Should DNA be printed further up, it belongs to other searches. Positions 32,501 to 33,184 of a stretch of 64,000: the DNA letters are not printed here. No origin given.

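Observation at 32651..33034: AhpD/CMD-fold protein with CEPC and a terminal Cys-Cys embedded in the mer operon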

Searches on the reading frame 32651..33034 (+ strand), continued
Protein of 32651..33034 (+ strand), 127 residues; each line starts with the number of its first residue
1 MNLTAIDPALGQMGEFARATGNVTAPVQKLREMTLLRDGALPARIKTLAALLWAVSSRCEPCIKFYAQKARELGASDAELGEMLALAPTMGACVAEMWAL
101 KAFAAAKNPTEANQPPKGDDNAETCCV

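Call 36: fold_search(model_id=the predicted structure, library=pdb)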
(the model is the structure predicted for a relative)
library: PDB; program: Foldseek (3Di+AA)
matches with E <= 10: 177; with E <= 0.001: 2
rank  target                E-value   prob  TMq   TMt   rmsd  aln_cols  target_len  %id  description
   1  5dik_A                6.1e-05  1.00  0.75  0.85   1.7       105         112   28  Crystal structure of apo-lpg0406, a carboxymuconolactone decarboxylase family protein from Legionella pneumophila (released 2015-10-14)
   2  1p8c_F                9.7e-04  1.00  0.66  0.72   3.7       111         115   22  Crystal structure of TM1620 (APC4843) from Thermotoga maritima (released 2003-09-23)
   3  1p8c_D                1.6e-03  1.00  0.67  0.72   2.9       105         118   22  Crystal structure of TM1620 (APC4843) from Thermotoga maritima (released 2003-09-23)
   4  1p8c_C                1.7e-03  1.00  0.68  0.72   3.6       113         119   20  Crystal structure of TM1620 (APC4843) from Thermotoga maritima (released 2003-09-23)
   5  1vke_E                1.7e-03  1.00  0.68  0.72   3.6       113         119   20  Crystal structure of carboxymuconolactone decarboxylase family protein possibly involved in antioxidative response (TM (released 2004-06-08)
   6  1p8c_B                2.9e-03  1.00  0.67  0.74   3.4       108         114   22  Crystal structure of TM1620 (APC4843) from Thermotoga maritima (released 2003-09-23)
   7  1vke_A                4.6e-03  1.00  0.67  0.72   3.3       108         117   22  Crystal structure of carboxymuconolactone decarboxylase family protein possibly involved in antioxidative response (TM (released 2004-06-08)
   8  1vke_C                4.8e-03  1.00  0.59  0.73   3.1        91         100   23  Crystal structure of carboxymuconolactone decarboxylase family protein possibly involved in antioxidative response (TM (released 2004-06-08)
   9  1vke_D                6.9e-03  1.00  0.59  0.73   3.1        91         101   23  Crystal structure of carboxymuconolactone decarboxylase family protein possibly involved in antioxidative response (TM (released 2004-06-08)
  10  1vke_B                1.0e-02  1.00  0.59  0.73   3.1        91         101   23  Crystal structure of carboxymuconolactone decarboxylase family protein possibly involved in antioxidative response (TM (released 2004-06-08)
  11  1p8c_A                1.0e-02  1.00  0.64  0.72   3.8       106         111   23  Crystal structure of TM1620 (APC4843) from Thermotoga maritima (released 2003-09-23)
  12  1vke_F                1.1e-02  1.00  0.60  0.76   2.7        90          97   26  Crystal structure of carboxymuconolactone decarboxylase family protein possibly involved in antioxidative response (TM (released 2004-06-08)
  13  2qeu_A                1.3e-02  1.00  0.64  0.62   3.3       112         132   22  Crystal structure of putative carboxymuconolactone decarboxylase (YP_555818.1) from Burkholderia xenovorans LB400 at 1 (released 2007-07-17)
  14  2qeu_B                2.1e-02  1.00  0.64  0.61   2.5       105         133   24  Crystal structure of putative carboxymuconolactone decarboxylase (YP_555818.1) from Burkholderia xenovorans LB400 at 1 (released 2007-07-17)
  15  7y4r_B                2.5e-02  1.00  0.58  0.67  11.0       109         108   29  Structure of RclX (released 2023-07-05)
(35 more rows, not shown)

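Call 54: get_annotated_region(hit=H14, flank=5000)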
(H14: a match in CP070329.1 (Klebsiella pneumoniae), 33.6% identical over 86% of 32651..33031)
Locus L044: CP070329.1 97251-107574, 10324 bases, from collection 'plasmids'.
description: Klebsiella pneumoniae strain STLIN_7 plasmid unnamed1, complete sequence
organism: Klebsiella pneumoniae (NCBI taxid 573)
taxonomy: Bacteria; Pseudomonadota; Gammaproteobacteria; Enterobacterales; Enterobacteriaceae; Klebsiella; Klebsiella pneumoniae
host: -; source: Stanley WWTPs_7 WWTPs influent; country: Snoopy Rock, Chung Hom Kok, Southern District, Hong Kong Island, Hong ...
typing (MOB-suite, as given by PLSDB): non-mobilizable; replicon IncFIB
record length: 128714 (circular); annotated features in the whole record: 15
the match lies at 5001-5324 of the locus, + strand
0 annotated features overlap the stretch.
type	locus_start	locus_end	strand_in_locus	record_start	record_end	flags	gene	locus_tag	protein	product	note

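Call 55: get_annotated_region(hit=H25, flank=4000)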
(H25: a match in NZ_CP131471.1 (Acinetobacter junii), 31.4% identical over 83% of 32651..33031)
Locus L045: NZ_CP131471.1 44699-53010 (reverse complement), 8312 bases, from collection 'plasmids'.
description: Acinetobacter junii strain SC22 plasmid pA, complete sequence
organism: Acinetobacter junii (NCBI taxid 40215)
taxonomy: Bacteria; Pseudomonadota; Gammaproteobacteria; Moraxellales; Moraxellaceae; Acinetobacter; Acinetobacter junii
host: -; source: single cell,mining soil; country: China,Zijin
typing (MOB-suite, as given by PLSDB): mobilizable; replicon rep_cluster_1218,rep_cluster_639; relaxase MOBP,MOBP,MOBP
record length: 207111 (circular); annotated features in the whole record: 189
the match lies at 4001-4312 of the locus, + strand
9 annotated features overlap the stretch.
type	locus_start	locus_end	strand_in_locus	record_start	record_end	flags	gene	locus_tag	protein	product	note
CDS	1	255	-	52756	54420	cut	-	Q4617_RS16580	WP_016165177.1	bifunctional protein tyrosine phosphatase family protein/NAD(P)/FAD-dependent oxidoreductase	-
CDS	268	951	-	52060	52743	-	-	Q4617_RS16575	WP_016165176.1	MBL fold metallo-hydrolase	-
CDS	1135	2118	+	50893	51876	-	-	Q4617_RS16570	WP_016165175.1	sigma-54 dependent transcriptional regulator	GO:0006355 - regulation of DNA-templated transcription [Evidence IEA]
CDS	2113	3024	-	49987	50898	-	gcvA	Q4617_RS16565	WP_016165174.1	transcriptional regulator GcvA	GO:0006355 - regulation of DNA-templated transcription [Evidence IEA]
CDS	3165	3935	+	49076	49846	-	-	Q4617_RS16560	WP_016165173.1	glucose 1-dehydrogenase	-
CDS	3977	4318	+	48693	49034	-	-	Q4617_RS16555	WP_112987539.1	carboxymuconolactone decarboxylase family protein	-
CDS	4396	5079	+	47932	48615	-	-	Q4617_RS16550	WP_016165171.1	cupin domain-containing protein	-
CDS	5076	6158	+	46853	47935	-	-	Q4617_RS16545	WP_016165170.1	FAD-dependent oxidoreductase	-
CDS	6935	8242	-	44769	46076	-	-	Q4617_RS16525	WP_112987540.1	MFS transporter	GO:0055085 - transmembrane transport [Evidence IEA]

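Call 60: search_protein_families(library=ncbifam, proteins=[L032:5652-7037:+, L032:7055-7243:+, L015:7731-9074:+, L015:6449-7117:+, L015:7231-7515:+, L037:2882-4306:+, L035:5160-5711:+, L041:5525-5965:+, L032:4539-4958:+], max_evalue=0.00001)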
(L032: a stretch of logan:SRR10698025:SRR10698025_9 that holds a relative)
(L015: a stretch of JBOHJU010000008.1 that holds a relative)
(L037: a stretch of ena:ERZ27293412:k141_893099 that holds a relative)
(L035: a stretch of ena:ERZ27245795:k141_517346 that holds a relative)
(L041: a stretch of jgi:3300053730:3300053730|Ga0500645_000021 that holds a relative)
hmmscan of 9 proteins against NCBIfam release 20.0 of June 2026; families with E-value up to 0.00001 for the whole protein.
L032:5652-7037:+ (461 aa): 49 families (the best 25 are shown)
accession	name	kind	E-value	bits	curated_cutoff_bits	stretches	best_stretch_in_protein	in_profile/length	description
NF010311.1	PRK13748.1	subfamily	2e-207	690.5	600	1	1-461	98-560/560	mercury(II) reductase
TIGR02053.1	MerA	equivalog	3.2e-164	547.3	454.45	1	1-461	1-465/465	mercury(II) reductase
TIGR01350.1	lipoamide_DH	equivalog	8.5e-107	357.7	408.8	1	3-451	4-456/461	dihydrolipoyl dehydrogenase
NF004991.0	PRK06370.1-3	subfamily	1.3e-96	324.2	620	1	2-450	37-488/509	FAD-containing oxidoreductase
NF004992.0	PRK06370.1-4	equivalog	7.2e-83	278.5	629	1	5-437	9-443/459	FAD-containing oxidoreductase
NF040477.1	chlor_oxi_RclA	equivalog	4.7e-79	266.1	740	1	5-442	8-433/441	reactive chlorine resistance oxidoreductase RclA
NF005883.0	PRK07845.1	equivalog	3.3e-78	263.7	479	1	2-448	4-458/466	NAD(P)H-quinone dehydrogenase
NF004776.0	PRK06116.1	equivalog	3.1e-77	260.5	480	1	3-426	7-430/450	glutathione-disulfide reductase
NF004943.0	PRK06292.2-1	equivalog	1.2e-76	258.4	432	1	3-449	6-455/456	dihydrolipoyl dehydrogenase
NF041853.1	hythiocyan_redase_MerA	equivalog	1.1e-75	255.2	650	1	3-442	6-434/440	hypothiocyanous acid reductase MerA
NF005884.0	PRK07846.1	equivalog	3.6e-75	253.3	501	1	3-431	6-432/454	mycothione reductase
NF003585.0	PRK05249.1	equivalog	3.3e-73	246.9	465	1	4-448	10-456/464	Si-specific NAD(P)(+) transhydrogenase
NF005572.0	PRK07251.1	equivalog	9.8e-73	245.3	537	1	3-442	6-432/438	FAD-containing oxidoreductase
NF004944.0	PRK06292.2-2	equivalog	4.4e-70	236.6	619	1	21-432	24-431/460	dihydrolipoyl dehydrogenase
NF004946.0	PRK06292.2-4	subfamily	7.2e-70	236.1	634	1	3-434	6-455/487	dihydrolipoyl dehydrogenase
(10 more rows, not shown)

L032:7055-7243:+ (62 aa): 0 families

L015:7731-9074:+ (447 aa): 39 families (the best 25 are shown)
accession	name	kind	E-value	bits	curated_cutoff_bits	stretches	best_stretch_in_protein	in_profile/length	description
NF004776.0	PRK06116.1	equivalog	7.3e-92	308.7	480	1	2-442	3-445/450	glutathione-disulfide reductase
TIGR02053.1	MerA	equivalog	7.2e-88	295.6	454.45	1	4-442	1-445/465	mercury(II) reductase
TIGR01350.1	lipoamide_DH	equivalog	4.4e-84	282.8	408.8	1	3-440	1-444/461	dihydrolipoyl dehydrogenase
TIGR01424.1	gluta_reduc_2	equivalog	2.1e-81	273.8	606.05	1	4-443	3-442/446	glutathione-disulfide reductase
NF004992.0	PRK06370.1-4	equivalog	2.2e-75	253.9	629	1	2-441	3-446/459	FAD-containing oxidoreductase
NF004991.0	PRK06370.1-3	subfamily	5.8e-73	246.2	620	1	2-443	34-480/509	FAD-containing oxidoreductase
TIGR01421.1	gluta_reduc_1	equivalog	1.1e-72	245.7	556.15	1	3-443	2-446/450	glutathione-disulfide reductase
NF005884.0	PRK07846.1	equivalog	3e-72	243.7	501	1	1-430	1-430/454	mycothione reductase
NF004943.0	PRK06292.2-1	equivalog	9.6e-68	229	432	1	1-444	1-449/456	dihydrolipoyl dehydrogenase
TIGR03452.1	mycothione_red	equivalog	2.7e-65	221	635.65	1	3-429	2-430/452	mycothione reductase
NF004947.0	PRK06292.2-5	equivalog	5.3e-64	216.8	592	1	1-432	1-440/474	dihydrolipoyl dehydrogenase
NF004946.0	PRK06292.2-4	subfamily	6.2e-61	206.6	634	1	1-438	1-458/487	dihydrolipoyl dehydrogenase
NF041853.1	hythiocyan_redase_MerA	equivalog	1.7e-60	205.1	650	1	1-440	1-431/440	hypothiocyanous acid reductase MerA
NF003585.0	PRK05249.1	equivalog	1e-59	202.4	465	1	3-440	6-447/464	Si-specific NAD(P)(+) transhydrogenase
NF004990.0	PRK06370.1-1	equivalog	1.7e-58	198.4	842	1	3-414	4-419/459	FAD-containing oxidoreductase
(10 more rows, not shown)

L015:6449-7117:+ (222 aa): 0 families

L015:7231-7515:+ (94 aa): 12 families
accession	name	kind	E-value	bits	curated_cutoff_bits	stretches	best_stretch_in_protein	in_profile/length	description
TIGR02052.1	MerP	equivalog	4.4e-30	104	92.55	1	1-93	1-91/92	mercury resistance system periplasmic binding protein MerP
NF045683.1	MerT_CopZ_Se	exception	6.9e-20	71.5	375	1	20-90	157-227/235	MerT/CopZ fusion-like heavy metal transport selenoprotein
NF041115.1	UxxU_metal_bind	equivalog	2.5e-15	56.4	95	1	22-88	1-67/74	metal-binding (seleno)protein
NF047957.1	CopZ_AFE_1862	equivalog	1.3e-13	51.2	85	1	28-89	2-60/62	CopZ family metallochaperone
NF033556.1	MerTP_fusion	equivalog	1.4e-12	47.6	180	1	23-89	118-184/186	mercuric transport protein MerTP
NF033795.1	chaper_CopZ_Bs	exception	2.3e-12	46.9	91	1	27-88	2-63/66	copper chaperone CopZ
NF033794.2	chaper_CopZ_Eh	exception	5.1e-11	42.5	95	1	28-90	3-65/68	copper chaperone CopZ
NF010311.1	PRK13748.1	subfamily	5.9e-10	38.6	600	1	28-91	2-64/560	mercury(II) reductase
TIGR00003.1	TIGR00003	subfamily_domain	2.7e-09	37.1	62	1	27-88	2-63/66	copper ion binding protein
NF007952.0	PRK10671.1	equivalog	3.5e-09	35.4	1316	1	20-89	98-164/838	copper-exporting P-type ATPase CopA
NF033553.1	MerP_Gpos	exception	5.3e-07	29.5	110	1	16-88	36-109/112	mercury resistance system substrate-binding protein MerP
NF033775.1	P_type_ZntA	exception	2.3e-06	26.2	1240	1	23-88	46-109/732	Zn(II)/Cd(II)/Pb(II) translocating P-type ATPase ZntA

L037:2882-4306:+ (474 aa): 52 families (the best 25 are shown)
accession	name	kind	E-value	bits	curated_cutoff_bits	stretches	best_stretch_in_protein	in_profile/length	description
NF004991.0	PRK06370.1-3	subfamily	7.9e-144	480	620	1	7-472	36-505/509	FAD-containing oxidoreductase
TIGR02053.1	MerA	equivalog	9.9e-117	390.8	454.45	1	8-448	2-448/465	mercury(II) reductase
TIGR01350.1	lipoamide_DH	equivalog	1.2e-115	386.8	408.8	1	7-449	2-450/461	dihydrolipoyl dehydrogenase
NF004947.0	PRK06292.2-5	equivalog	8.2e-98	328.3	592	1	6-460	3-465/474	dihydrolipoyl dehydrogenase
NF004992.0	PRK06370.1-4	equivalog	5.7e-92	308.5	629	1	5-450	3-452/459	FAD-containing oxidoreductase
NF004776.0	PRK06116.1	equivalog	2.5e-86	290.5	480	1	4-444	2-444/450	glutathione-disulfide reductase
NF004946.0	PRK06292.2-4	subfamily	2e-84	284.1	634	1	6-449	3-466/487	dihydrolipoyl dehydrogenase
NF004945.0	PRK06292.2-3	equivalog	1.2e-82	278.2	494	1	7-444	4-443/457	dihydrolipoyl dehydrogenase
NF004943.0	PRK06292.2-1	equivalog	1.3e-80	271.4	432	1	5-448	2-450/456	dihydrolipoyl dehydrogenase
NF005884.0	PRK07846.1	equivalog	2.2e-79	267.2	501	1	6-444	3-442/454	mycothione reductase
NF010311.1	PRK13748.1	subfamily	3.4e-79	267.2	600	1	4-447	95-542/560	mercury(II) reductase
NF004990.0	PRK06370.1-1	equivalog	6.5e-76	255.8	842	1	6-446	4-448/459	FAD-containing oxidoreductase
NF005883.0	PRK07845.1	equivalog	7e-76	256.1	479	1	8-444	4-450/466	NAD(P)H-quinone dehydrogenase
NF003585.0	PRK05249.1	equivalog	3.3e-74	250.2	465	1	2-445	2-449/464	Si-specific NAD(P)(+) transhydrogenase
NF004939.0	PRK06292.1-1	equivalog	2.2e-72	244.2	435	1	4-441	3-446/476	dihydrolipoyl dehydrogenase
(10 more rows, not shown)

L035:5160-5711:+ (183 aa): 3 families
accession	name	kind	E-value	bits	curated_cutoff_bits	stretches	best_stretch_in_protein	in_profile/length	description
NF010314.2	PRK13751.2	equivalog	4e-19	68.9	150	1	65-178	3-115/116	mercuric ion transporter MerT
NF045683.1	MerT_CopZ_Se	exception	5.3e-17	62.1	375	1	70-178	12-120/235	MerT/CopZ fusion-like heavy metal transport selenoprotein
NF033556.1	MerTP_fusion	equivalog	1e-07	31.8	180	1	80-175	5-100/186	mercuric transport protein MerTP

L041:5525-5965:+ (146 aa): 15 families
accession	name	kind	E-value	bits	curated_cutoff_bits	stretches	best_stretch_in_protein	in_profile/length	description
TIGR02051.1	MerR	equivalog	2.7e-39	134.2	150.85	1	2-124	1-124/124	mercury resistance transcriptional regulator MerR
NF010315.0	PRK13752.1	subfamily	1.9e-37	128.5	261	1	2-131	9-139/144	mercury resistance transcriptional regulator MerR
NF007069.0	PRK09514.1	equivalog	1.3e-25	90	143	1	2-128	3-134/141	Zn(2+)-responsive transcriptional regulator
TIGR02047.1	CadR-PbrR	equivalog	1.1e-23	83.6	151.45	1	1-123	1-126/127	Cd(II)/Pb(II)-responsive transcriptional regulator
TIGR02044.1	CueR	equivalog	5.3e-23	81.5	147.4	1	1-124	1-126/127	Cu(I)-responsive transcriptional regulator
TIGR02043.1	ZntR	equivalog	6.2e-23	81.4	167.95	1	1-124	2-130/131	Zn(2+)-responsive transcriptional regulator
NF007590.0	PRK10227.1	equivalog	8.9e-13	48.5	244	1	1-127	1-129/135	Cu(I)-responsive transcriptional regulator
TIGR01950.1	SoxR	equivalog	3e-11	43.3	116.9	1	1-107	2-111/142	redox-sensitive transcriptional activator SoxR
NF047375.1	HeatShock_HspR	equivalog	8.7e-10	38.5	105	1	3-75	6-78/92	heat shock protein transcriptional repressor HspR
NF047377.1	heat_HspR_dupli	exception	3.7e-09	36.4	300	1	15-80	141-205/214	heat shock protein transcriptional repressor HspR, fused homodimer type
NF041849.1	trans_regNmlR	equivalog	4.8e-08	33.1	175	1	1-106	1-102/117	stress response transcriptional regulator NmlR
TIGR02054.1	MerD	equivalog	1.6e-07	31.8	103.65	1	2-111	5-114/120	mercuric resistance transcriptional repressor MerD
NF033783.1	coreg_MerD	equivalog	5.3e-06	26.9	170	1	4-109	7-113/121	mercury resistance co-regulator MerD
NF053740.1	TransRegTnrAGPos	equivalog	6.7e-06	26.2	140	1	2-79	14-90/108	hypothetical protein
NF011617.0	PRK15043.1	equivalog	7.9e-06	25.3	417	1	2-77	5-80/243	HTH-type transcriptional regulator MlrA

L032:4539-4958:+ (139 aa): 17 families
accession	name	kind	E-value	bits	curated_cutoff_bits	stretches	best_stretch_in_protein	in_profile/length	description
TIGR02051.1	MerR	equivalog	5.6e-40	136.5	150.85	1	5-130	1-124/124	mercury resistance transcriptional regulator MerR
NF007069.0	PRK09514.1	equivalog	3.9e-38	130.6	143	1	5-137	3-137/141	Zn(2+)-responsive transcriptional regulator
TIGR02043.1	ZntR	equivalog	2.2e-36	124.9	167.95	1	5-131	3-131/131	Zn(2+)-responsive transcriptional regulator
TIGR02044.1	CueR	equivalog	1.8e-34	118.5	147.4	1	5-130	2-126/127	Cu(I)-responsive transcriptional regulator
TIGR02047.1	CadR-PbrR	equivalog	2e-29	102.2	151.45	1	4-129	1-126/127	Cd(II)/Pb(II)-responsive transcriptional regulator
NF010315.0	PRK13752.1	subfamily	2.1e-29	102.4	261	1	3-133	7-135/144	mercury resistance transcriptional regulator MerR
NF007590.0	PRK10227.1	equivalog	1.2e-21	77.2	244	1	5-131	2-127/135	Cu(I)-responsive transcriptional regulator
NF041849.1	trans_regNmlR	equivalog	3e-13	49.8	175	1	5-114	2-111/117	stress response transcriptional regulator NmlR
TIGR01950.1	SoxR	equivalog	3.2e-13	49.6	116.9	1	4-126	2-122/142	redox-sensitive transcriptional activator SoxR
NF047375.1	HeatShock_HspR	equivalog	1.2e-12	47.7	105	1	4-85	4-85/92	heat shock protein transcriptional repressor HspR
NF047377.1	heat_HspR_dupli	exception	8.2e-12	45.1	300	1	6-114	8-115/214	heat shock protein transcriptional repressor HspR, fused homodimer type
NF050798.1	TF_FtsR_Actino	equivalog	9.9e-12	45.4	150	1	15-102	17-105/223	transcriptional regulator FtsR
NF053782.1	ChlnTransRegdde3219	equivalog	5.8e-11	42.4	450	1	5-110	8-111/278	choline utilization transcriptional activator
TIGR02054.1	MerD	equivalog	1.5e-10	41.6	103.65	1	2-119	2-117/120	mercuric resistance transcriptional repressor MerD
NF052513.1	TransRegCarH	equivalog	3.5e-08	33.1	400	1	4-100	7-100/274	HTH-type transcriptional repressor CarH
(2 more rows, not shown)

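Call 63: search_protein_representatives(alignment_id=A1)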
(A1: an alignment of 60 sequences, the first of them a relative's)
Query: 60 sequences, 120 profile positions. Proteins with E-value up to 0.001 (for the whole library): 1947; up to 1e-10: 132; up to 1e-30: 8. The best 150 are listed.
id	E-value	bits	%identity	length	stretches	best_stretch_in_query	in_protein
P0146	1.1e-50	186.8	-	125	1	3-120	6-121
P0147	8.0e-46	171.0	-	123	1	2-120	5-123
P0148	4.8e-45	168.5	-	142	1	1-97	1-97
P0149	3.7e-42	159.2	-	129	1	2-112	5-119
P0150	3.9e-38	146.2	-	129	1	2-120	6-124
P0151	2.6e-36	140.3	-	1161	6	36-111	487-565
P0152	3.9e-35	136.5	-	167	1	2-89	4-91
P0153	2.7e-34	133.8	-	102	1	24-116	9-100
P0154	1.5e-29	118.6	-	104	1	21-119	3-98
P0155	1.9e-29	118.2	-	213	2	22-102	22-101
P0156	3.6e-29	117.3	-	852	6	32-111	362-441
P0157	1.8e-28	115.0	-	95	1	13-97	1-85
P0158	4.3e-27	110.6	-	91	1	22-106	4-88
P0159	1.9e-26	108.5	-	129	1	13-119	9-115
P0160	2.5e-26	108.1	-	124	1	44-120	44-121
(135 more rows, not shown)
